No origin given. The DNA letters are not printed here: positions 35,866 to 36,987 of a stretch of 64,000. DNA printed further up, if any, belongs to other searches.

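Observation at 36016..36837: Second independent half-size family A derivative, again immediately 5' of and overlapping a full-length paralog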

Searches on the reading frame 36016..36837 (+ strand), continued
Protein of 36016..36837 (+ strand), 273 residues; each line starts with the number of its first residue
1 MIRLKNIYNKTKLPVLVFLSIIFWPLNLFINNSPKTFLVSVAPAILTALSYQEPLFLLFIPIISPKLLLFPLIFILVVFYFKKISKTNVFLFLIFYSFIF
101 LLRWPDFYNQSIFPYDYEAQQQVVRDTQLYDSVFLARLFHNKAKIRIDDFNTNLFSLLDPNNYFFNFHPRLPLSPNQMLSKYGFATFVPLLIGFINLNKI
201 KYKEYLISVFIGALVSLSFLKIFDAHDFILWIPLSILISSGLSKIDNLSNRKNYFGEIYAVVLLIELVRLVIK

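Call 38: search_protein_representatives(alignment_id=A2)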
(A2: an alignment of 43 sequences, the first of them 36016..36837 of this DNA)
Query: 43 sequences, 272 profile positions. Proteins with E-value up to 0.001 (for the whole library): 356; up to 1e-10: 152; up to 1e-30: 83. The best 150 are listed.
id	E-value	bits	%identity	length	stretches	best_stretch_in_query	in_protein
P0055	1.1e-99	349.4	-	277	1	2-271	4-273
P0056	2.5e-95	335.2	-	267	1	3-271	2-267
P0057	2.9e-95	335.0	-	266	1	3-271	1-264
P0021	4.8e-95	334.2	-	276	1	1-271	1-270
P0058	1.5e-94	332.6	-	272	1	1-271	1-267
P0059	2.7e-94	331.8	-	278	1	3-271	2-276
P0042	3.6e-93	328.1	-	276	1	5-271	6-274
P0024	3.0e-92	325.1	-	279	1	4-271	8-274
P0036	2.2e-91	322.3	-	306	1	1-271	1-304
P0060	2.6e-91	322.0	-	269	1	3-271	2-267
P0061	1.2e-88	313.2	-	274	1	4-271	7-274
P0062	3.7e-88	311.7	-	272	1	5-271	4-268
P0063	1.3e-87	309.9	-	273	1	1-271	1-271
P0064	1.1e-86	306.9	-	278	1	2-271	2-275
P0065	1.6e-85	303.0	-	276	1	1-271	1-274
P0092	1.6e-63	230.9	-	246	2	90-271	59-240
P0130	8.1e-35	136.7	-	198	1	99-271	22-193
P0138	1.8e-25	106.1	-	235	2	72-269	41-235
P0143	1.4e-21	93.4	-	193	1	88-266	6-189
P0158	9.3e-16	74.2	-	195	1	91-271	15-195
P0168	9.2e-14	67.7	-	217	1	60-242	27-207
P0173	6.2e-13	65.0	-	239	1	53-264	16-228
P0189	2.7e-11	59.6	-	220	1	59-245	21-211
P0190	2.9e-11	59.5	-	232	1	66-244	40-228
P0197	6.4e-11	58.4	-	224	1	59-265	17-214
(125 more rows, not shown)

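Call 42: search_protein_families(library=ncbifam, proteins=[window:36016-36837:+, P0017, P0092, P0130, P0143, P0168, P0189, P0173], max_evalue=0.1)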
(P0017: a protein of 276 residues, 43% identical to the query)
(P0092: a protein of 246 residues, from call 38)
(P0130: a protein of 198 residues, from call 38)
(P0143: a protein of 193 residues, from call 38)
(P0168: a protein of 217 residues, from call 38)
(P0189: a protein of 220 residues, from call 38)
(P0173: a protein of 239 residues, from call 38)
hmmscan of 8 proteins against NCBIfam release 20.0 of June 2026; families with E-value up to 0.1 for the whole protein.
window:36016-36837:+ (273 aa): 1 family
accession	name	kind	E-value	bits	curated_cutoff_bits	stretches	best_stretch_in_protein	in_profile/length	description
NF010300.0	PRK13740.1-1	equivalog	0.079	12.7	114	0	101-126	49-74/75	conjugal transfer relaxosome protein TraY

P0017 (276 aa): 0 families

P0092 (246 aa): 0 families

P0130 (198 aa): 0 families

P0143 (193 aa): 0 families

P0168 (217 aa): 0 families

P0189 (220 aa): 0 families

P0173 (239 aa): 1 family
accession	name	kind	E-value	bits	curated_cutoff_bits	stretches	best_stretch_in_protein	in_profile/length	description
NF003115.0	PRK04034.1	equivalog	0.014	15.2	126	1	132-162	76-106/130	30S ribosomal protein S8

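Call 43: search_protein_families(library=pfam, proteins=[P0092, P0130, P0143, P0168, P0189, P0173, P0158, P0197, P0138, P0190], max_evalue=0.1)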
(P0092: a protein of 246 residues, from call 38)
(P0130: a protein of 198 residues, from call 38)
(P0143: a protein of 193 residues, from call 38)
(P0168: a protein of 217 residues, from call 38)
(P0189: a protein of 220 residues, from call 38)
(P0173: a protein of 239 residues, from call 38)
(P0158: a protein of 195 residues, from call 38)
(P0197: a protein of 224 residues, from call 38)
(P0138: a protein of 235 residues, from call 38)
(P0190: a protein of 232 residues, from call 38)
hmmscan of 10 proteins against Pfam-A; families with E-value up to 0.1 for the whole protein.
P0092 (246 aa): 2 families
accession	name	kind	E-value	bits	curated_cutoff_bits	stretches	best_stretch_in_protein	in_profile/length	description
PF11992.13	TgpA_N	-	0.0033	16.9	30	1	27-206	14-137/333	TgpA N-terminal domain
PF04932.20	Wzy_C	-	0.053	13.8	31.7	1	37-74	26-63/149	O-Antigen ligase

P0130 (198 aa): 0 families

P0143 (193 aa): 0 families

P0168 (217 aa): 1 family
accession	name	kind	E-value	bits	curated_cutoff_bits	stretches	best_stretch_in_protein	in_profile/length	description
PF23401.1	HTH_Card1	-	0.077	13.6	27.8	0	89-122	32-61/87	Card1 hinge domain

P0189 (220 aa): 0 families

P0173 (239 aa): 0 families

P0158 (195 aa): 2 families
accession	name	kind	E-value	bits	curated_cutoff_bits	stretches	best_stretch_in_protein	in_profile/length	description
PF08592.16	Anthrone_oxy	-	0.0094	16.6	27.3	1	104-143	10-50/106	Anthrone oxygenase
PF02706.20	Wzz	-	0.072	13.9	25.5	1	3-64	16-73/91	Chain length determinant protein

P0197 (224 aa): 0 families

P0138 (235 aa): 0 families

P0190 (232 aa): 1 family
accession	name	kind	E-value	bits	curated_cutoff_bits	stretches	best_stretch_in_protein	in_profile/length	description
PF13567.11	DUF4131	-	0.039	14.1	31.6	1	33-82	5-54/165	Domain of unknown function (DUF4131)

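Call 47: find_related_loci(query=A2, collection=genome_contigs, flank=4000)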
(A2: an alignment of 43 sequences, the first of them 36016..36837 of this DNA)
Query A2 (273 aa) in genome_contigs; peptide patterns used: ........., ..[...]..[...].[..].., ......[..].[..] (x = any residue, [..] = any of these).
140 stretches matched a pattern; 25 encode a relative of the query (tblastn E <= 1e-3); 25 distinct loci.
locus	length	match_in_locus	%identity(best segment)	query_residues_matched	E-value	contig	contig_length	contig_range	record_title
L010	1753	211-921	45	15-244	4e-59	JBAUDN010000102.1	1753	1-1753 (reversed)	MAG: Microgenomates group bacterium isolate MFD13099_ilm_asm_bin3 k127_313461, whole genome shotgun sequence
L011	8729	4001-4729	44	17-255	2e-52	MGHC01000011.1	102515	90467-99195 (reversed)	MAG: Candidatus Woesebacteria bacterium RIFCSPLOWO2_01_FULL_39_10 rifcsplowo2_01_scaffold_2422, whole genome shotgun seq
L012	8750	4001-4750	43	10-251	5e-52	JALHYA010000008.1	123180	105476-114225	MAG: Patescibacteria group bacterium isolate PFL142 seq_1300431, whole genome shotgun sequence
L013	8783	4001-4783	43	19-273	4e-51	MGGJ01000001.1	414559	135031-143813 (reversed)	MAG: Candidatus Woesebacteria bacterium RIFCSPHIGHO2_01_FULL_39_32 rifcsphigho2_01_scaffold_107, whole genome shotgun se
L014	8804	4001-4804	40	16-273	8e-50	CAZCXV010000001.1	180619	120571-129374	MAG TPA_asm: uncultured Gammaproteobacteria bacterium isolate SRP062349_co2_267 genome assembly, contig: NODE_32_length_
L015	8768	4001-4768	39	22-270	2e-49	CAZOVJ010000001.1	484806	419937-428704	MAG TPA_asm: uncultured Gammaproteobacteria bacterium isolate SRP068000_co4_46 genome assembly, contig: NODE_3_length_48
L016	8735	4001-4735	40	24-265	1e-43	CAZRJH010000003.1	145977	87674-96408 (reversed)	MAG TPA_asm: uncultured Gammaproteobacteria bacterium isolate SRP342105_co1_321 genome assembly, contig: NODE_121_length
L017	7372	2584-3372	39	17-272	1e-42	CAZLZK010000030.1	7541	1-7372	MAG TPA_asm: uncultured Gammaproteobacteria bacterium isolate SRP269290_co1_809 genome assembly, contig: NODE_16605_leng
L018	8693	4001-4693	37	17-272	4e-39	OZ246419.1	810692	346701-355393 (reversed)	MAG: uncultured Gammaproteobacteria bacterium isolate binchicken_co84_156 genome assembly, chromosome: 1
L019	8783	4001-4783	32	15-273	3e-36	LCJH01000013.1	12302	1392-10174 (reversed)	MAG: Microgenomates group bacterium GW2011_GWA2_44_7 UW69_C0013, whole genome shotgun sequence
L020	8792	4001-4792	39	15-269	4e-47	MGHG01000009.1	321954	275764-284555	MAG: Candidatus Woesebacteria bacterium RIFCSPLOWO2_01_FULL_39_23 rifcsplowo2_01_scaffold_4, whole genome shotgun sequen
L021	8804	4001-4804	37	8-270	8e-45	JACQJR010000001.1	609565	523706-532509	MAG: Candidatus Microgenomates bacterium isolate NC_groundwater_1156_Ag_S-0.1um_40_307 S_p1_S3_coassembly_k141_153347, w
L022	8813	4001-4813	41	9-273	7e-43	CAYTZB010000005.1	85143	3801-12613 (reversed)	MAG TPA_asm: uncultured Gammaproteobacteria bacterium isolate binchicken_co134_900 genome assembly, contig: NODE_664_len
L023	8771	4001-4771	32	22-273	3e-30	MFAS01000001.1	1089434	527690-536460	MAG: Candidatus Collierbacteria bacterium RIFOXYD2_FULL_45_13 RIFOXYD2_FULL_OP11_Collierbacteria_45_13, whole genome sho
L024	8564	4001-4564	37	15-270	1e-29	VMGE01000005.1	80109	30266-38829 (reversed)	MAG: Microgenomates group bacterium Gr01-1014_5 G01um10145_scaffold_139, whole genome shotgun sequence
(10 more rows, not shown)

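Call 71: find_related_loci(query=A5, collection=metagenome_contigs, flank=4000)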
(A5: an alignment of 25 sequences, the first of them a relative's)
Query A5 (217 aa) in metagenome_contigs; peptide patterns used: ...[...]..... (x = any residue, [..] = any of these).
340 stretches matched a pattern; 277 encode a relative of the query (tblastn E <= 1e-3); the best 80 are kept; 80 distinct loci.
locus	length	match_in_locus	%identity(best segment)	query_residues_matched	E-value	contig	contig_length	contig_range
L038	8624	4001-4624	38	4-204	1e-38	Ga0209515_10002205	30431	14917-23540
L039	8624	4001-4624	38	4-204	1e-38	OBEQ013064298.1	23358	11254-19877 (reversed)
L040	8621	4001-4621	36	10-208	9e-37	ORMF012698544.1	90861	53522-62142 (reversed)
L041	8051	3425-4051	34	4-214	3e-36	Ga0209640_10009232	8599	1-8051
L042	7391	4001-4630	35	10-214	7e-35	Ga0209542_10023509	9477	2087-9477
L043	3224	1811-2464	40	5-214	2e-33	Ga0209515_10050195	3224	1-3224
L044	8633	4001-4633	38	10-214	4e-33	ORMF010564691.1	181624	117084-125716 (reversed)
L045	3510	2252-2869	35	8-206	9e-33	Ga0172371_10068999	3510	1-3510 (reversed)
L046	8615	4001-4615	34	5-214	1e-32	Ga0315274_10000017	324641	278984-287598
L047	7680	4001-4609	33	5-208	2e-32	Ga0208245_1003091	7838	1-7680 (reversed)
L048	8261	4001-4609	33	5-208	3e-32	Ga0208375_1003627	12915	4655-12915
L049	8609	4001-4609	33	5-208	3e-32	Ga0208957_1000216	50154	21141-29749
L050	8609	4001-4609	33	5-208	2e-32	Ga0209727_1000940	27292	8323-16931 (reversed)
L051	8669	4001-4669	38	1-215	3e-31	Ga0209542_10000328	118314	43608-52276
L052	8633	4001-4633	38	10-214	4e-31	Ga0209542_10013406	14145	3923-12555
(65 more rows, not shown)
